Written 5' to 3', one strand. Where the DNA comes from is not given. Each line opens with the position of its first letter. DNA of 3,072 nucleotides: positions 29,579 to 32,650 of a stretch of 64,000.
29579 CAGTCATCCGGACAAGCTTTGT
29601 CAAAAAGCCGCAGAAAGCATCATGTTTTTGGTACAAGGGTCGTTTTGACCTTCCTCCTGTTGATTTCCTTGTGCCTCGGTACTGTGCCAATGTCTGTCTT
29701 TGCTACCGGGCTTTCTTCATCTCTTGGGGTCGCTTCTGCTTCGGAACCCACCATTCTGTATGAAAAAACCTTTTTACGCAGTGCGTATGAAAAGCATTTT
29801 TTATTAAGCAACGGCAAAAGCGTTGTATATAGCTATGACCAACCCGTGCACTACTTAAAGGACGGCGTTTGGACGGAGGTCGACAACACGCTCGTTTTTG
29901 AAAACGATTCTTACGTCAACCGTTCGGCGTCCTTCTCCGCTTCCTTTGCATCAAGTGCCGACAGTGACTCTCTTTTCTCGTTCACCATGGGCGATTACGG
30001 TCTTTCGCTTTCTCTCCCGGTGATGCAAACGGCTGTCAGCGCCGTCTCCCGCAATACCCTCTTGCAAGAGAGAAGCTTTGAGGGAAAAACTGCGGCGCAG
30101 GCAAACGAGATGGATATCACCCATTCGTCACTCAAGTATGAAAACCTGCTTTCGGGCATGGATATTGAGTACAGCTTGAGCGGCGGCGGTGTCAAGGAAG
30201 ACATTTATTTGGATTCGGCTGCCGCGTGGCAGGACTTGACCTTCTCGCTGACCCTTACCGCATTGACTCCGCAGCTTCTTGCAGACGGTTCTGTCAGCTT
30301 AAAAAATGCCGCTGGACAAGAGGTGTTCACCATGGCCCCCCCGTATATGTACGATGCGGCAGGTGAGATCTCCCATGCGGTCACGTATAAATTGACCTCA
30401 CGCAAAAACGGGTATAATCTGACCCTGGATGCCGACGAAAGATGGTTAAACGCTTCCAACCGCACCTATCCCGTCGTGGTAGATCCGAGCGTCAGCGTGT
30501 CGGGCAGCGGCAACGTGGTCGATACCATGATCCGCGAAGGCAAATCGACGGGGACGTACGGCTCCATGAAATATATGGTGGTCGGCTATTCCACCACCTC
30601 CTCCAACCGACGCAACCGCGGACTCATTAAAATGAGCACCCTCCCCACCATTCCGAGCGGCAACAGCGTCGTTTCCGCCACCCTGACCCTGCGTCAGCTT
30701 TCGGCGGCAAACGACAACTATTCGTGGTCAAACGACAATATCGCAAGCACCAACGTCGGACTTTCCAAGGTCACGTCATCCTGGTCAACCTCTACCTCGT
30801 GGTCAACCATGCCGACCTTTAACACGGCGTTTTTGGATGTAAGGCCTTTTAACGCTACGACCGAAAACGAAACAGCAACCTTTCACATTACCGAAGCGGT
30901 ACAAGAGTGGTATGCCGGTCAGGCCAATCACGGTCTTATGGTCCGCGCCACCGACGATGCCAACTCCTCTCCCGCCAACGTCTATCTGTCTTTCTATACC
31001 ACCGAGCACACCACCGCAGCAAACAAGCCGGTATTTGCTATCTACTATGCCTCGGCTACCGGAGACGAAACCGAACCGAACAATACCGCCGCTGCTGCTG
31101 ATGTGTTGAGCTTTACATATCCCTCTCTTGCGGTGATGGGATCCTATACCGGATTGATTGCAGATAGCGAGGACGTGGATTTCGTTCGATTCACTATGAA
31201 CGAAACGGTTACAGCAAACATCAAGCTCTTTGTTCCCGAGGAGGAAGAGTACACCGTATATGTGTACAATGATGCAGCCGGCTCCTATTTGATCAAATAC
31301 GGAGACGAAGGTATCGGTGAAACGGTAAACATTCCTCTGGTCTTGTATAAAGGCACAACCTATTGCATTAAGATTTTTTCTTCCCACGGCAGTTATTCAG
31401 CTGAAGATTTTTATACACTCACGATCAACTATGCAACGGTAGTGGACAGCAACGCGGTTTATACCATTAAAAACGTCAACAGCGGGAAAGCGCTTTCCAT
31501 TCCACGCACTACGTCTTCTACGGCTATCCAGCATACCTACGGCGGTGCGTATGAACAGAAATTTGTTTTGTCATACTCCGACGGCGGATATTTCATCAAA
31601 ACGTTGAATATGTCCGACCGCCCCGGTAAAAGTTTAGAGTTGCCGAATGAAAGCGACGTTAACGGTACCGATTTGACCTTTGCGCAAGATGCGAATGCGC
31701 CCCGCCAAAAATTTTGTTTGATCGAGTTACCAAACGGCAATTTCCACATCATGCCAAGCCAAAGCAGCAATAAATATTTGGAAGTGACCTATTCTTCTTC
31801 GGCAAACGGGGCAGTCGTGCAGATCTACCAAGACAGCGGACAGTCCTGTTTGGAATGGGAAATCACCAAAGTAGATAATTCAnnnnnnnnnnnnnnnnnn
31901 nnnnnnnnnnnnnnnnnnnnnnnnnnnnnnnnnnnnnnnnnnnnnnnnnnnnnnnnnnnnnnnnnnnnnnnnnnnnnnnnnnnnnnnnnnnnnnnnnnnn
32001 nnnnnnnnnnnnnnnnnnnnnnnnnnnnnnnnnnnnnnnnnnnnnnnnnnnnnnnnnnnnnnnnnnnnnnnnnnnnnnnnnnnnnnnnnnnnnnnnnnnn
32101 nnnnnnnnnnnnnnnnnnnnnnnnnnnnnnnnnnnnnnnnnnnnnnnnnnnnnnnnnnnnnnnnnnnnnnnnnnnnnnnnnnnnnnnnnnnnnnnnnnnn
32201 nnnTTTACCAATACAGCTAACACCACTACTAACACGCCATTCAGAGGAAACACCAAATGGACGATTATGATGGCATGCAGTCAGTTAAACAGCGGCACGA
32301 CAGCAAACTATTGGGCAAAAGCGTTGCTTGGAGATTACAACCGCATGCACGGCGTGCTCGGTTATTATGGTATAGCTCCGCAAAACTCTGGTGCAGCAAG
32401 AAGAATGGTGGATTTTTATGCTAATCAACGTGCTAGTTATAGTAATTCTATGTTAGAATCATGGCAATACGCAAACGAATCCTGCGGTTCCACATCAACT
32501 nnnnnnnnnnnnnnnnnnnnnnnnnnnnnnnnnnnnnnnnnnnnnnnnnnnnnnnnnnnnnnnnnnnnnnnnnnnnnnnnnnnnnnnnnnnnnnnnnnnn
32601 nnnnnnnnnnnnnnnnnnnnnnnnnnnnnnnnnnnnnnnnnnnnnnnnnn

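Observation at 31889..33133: C-terminal domain of the secreted protein: clan-CD-like His...Cys pattern and an abrupt GC drop suggesting a swapped-in module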

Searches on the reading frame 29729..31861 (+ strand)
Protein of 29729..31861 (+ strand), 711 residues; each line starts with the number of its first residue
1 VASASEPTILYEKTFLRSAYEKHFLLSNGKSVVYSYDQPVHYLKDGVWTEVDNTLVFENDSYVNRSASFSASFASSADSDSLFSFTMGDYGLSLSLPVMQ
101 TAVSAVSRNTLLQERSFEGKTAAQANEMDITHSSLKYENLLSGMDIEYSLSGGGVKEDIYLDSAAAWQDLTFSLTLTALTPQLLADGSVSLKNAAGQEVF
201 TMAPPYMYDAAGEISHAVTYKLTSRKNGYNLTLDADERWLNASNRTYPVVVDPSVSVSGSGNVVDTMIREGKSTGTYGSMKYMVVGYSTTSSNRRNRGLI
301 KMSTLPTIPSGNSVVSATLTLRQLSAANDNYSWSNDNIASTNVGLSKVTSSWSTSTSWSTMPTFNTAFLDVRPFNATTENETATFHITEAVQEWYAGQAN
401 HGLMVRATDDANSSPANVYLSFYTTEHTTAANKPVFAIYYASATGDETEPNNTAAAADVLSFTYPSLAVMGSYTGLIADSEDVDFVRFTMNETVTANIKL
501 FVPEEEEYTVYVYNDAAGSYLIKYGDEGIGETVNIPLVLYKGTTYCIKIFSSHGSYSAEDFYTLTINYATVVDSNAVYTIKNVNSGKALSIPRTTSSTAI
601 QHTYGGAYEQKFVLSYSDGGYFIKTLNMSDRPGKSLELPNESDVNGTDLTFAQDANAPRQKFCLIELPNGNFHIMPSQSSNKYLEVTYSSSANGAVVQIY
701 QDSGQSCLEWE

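Call 54: find_homologous_proteins(query=window:29729-31861:+, max_evalue=0.001)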
Query window:29729-31861:+ (711 aa): 12 proteins with E <= 0.001 among 8000 candidates.
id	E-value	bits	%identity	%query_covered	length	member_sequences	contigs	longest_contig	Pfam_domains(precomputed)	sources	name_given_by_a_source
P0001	0.0e+0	1569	100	100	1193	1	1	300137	PF14200.13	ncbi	-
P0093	8.4e-104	367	45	61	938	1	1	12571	-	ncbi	-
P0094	6.0e-103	364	43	61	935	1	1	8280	PF24208.2,PF14200.13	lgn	-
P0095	2.0e-96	342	42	61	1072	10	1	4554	PF27189.1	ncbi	-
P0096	3.5e-57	213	51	32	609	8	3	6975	PF11692.13,PF02368.25,PF26918.1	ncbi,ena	-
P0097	1.5e-38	151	30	44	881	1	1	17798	PF24517.3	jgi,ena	-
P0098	1.7e-32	131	25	63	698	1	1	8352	-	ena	-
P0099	5.4e-26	110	27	61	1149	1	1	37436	PF01551.30,PF14200.13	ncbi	-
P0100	9.2e-24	102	27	43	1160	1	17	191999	PF14200.13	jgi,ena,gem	-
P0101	7.9e-7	46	25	33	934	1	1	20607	PF05593.20,PF25023.2,PF20148.5,PF19077.7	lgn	-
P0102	5.0e-4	37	25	54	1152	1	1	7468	PF20148.5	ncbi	-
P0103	6.1e-4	37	27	19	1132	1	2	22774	PF00576.28,PF03734.20,PF14200.13,PF00652.29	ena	-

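Call 58: search_protein_families(library=pfam, proteins=[P0093, P0094, P0095, P0096, P0097, P0098, P0099, P0100, P0101, P0102], max_evalue=0.001)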
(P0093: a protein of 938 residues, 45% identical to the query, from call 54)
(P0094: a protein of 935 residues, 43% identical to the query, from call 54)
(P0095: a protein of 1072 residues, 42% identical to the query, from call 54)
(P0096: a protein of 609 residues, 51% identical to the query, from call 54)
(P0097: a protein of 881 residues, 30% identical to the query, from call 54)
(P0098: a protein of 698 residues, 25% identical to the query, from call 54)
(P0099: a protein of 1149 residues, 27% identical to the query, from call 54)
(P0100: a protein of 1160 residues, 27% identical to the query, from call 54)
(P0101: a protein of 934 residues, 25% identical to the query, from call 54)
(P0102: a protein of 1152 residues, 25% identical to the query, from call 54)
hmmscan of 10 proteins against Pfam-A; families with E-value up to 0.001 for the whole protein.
P0093 (938 aa): 1 family
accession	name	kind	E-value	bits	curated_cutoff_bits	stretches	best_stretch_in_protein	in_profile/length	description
PF14200.12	RicinB_lectin_2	-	8.6e-05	23.6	25.6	1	589-668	5-83/89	Ricin-type beta-trefoil lectin domain-like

P0094 (935 aa): 2 families
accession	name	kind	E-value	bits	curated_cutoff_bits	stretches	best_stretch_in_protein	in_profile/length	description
PF14200.12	RicinB_lectin_2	-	5.8e-09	37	25.6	1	573-648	4-80/89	Ricin-type beta-trefoil lectin domain-like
PF24208.1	Beta-tre_PLH30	-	1.8e-05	25.1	27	1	540-652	1-118/130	Endo-acting ulvan lyase beta-trefoil domain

P0095 (1072 aa): 0 families

P0096 (609 aa): 2 families
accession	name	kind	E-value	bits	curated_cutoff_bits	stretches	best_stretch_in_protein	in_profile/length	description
PF11692.13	DUF3289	-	7.3e-15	55.6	25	1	395-604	96-269/272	Protein of unknown function (DUF3289)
PF02368.24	Big_2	-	1.2e-09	38.4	22.8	1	233-307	5-77/79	Bacterial Ig-like domain (group 2)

P0097 (881 aa): 1 family
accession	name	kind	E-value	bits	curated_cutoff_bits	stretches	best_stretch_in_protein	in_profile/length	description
PF24517.2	CBM96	-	6.4e-07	29.8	26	1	414-556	10-147/164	Carbohydrate-binding module family 96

P0098 (698 aa): 0 families

P0099 (1149 aa): 3 families
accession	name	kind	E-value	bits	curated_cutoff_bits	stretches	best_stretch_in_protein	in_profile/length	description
PF14200.12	RicinB_lectin_2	-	9.2e-11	42.7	25.6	1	641-713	5-79/89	Ricin-type beta-trefoil lectin domain-like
PF01551.29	Peptidase_M23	-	6.2e-07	30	28.7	1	999-1114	2-88/96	Peptidase family M23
PF00652.28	Ricin_B_lectin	-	0.00052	20.6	29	0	656-693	8-46/126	Ricin-type beta-trefoil lectin domain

P0100 (1160 aa): 0 families

P0101 (934 aa): 3 families
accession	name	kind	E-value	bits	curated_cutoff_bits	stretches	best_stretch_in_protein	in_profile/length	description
PF05593.20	RHS_repeat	-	2.9e-19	69.4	22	3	597-630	1-34/38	RHS Repeat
PF19077.6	Big_13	-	1.2e-06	29.4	27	1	875-912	60-99/102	Bacterial Ig-like domain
PF20148.4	DUF6531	-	5.4e-06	27.1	24.1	1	397-466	4-72/74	Domain of unknown function (DUF6531)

P0102 (1152 aa): 1 family
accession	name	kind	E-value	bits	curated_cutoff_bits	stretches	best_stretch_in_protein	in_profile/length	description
PF20148.4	DUF6531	-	1e-05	26.2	24.1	1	606-655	5-50/74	Domain of unknown function (DUF6531)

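Call 62: find_encoding_contigs(protein=P0093, flank=5000, max_places=2)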
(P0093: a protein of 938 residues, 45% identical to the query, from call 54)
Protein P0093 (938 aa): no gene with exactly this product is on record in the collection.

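Call 63: find_encoding_contigs(protein=P0096, flank=5000, max_places=2)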
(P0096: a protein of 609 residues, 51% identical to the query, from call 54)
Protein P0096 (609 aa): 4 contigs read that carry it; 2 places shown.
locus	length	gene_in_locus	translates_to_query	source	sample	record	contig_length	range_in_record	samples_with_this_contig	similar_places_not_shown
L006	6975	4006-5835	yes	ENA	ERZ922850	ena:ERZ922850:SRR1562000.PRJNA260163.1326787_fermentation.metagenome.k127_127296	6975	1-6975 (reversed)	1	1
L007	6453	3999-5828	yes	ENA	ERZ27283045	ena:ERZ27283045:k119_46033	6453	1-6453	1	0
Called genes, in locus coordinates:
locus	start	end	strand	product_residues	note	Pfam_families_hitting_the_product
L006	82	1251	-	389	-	PF03133:TTL (faint), PF14397:ATPgrasp_ST (faint), PF14398:ATPgrasp_YheCD, PF02955:GSH-S_ATP (faint)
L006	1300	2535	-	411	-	PF02655:ATP-grasp_3, PF02786:CPSase_L_D2 (weak), PF13535:ATP-grasp_4, PF15632:ATPgrasp_Ter (weak), PF18603:LAL_C2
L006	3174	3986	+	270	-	-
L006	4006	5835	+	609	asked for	PF02368:Big_2, PF26918:Ig_Eae (weak), PF11692:DUF3289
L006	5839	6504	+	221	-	-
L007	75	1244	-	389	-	PF03133:TTL (faint), PF14397:ATPgrasp_ST (faint), PF14398:ATPgrasp_YheCD, PF02955:GSH-S_ATP (faint)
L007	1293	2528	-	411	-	PF02655:ATP-grasp_3, PF02786:CPSase_L_D2 (weak), PF13535:ATP-grasp_4, PF15632:ATPgrasp_Ter (weak), PF18603:LAL_C2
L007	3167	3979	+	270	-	-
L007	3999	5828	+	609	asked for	PF02368:Big_2, PF26918:Ig_Eae (weak), PF11692:DUF3289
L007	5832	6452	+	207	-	?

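Call 64: find_encoding_contigs(protein=P0095, flank=5000, max_places=2)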
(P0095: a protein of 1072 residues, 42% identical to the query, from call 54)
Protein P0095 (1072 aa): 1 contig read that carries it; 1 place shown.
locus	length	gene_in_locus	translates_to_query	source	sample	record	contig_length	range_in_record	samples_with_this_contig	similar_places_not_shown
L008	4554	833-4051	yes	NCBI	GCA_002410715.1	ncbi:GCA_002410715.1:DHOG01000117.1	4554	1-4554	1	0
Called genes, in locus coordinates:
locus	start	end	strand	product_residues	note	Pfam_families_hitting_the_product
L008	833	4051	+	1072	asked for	PF27189:YkzU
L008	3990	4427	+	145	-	-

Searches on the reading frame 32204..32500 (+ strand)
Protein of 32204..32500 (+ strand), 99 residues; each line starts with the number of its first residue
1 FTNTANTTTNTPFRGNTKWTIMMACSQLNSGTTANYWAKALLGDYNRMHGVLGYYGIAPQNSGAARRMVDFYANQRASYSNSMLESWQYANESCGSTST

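Call 33: find_related_loci(query=A2, collection=genome_contigs, flank=8000)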
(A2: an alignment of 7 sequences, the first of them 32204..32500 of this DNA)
Query A2 (99 aa) in genome_contigs; peptide patterns used: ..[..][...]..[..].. (x = any residue, [..] = any of these).
22 stretches matched a pattern, but none encodes a relative of the query by tblastn (E <= 1e-3).
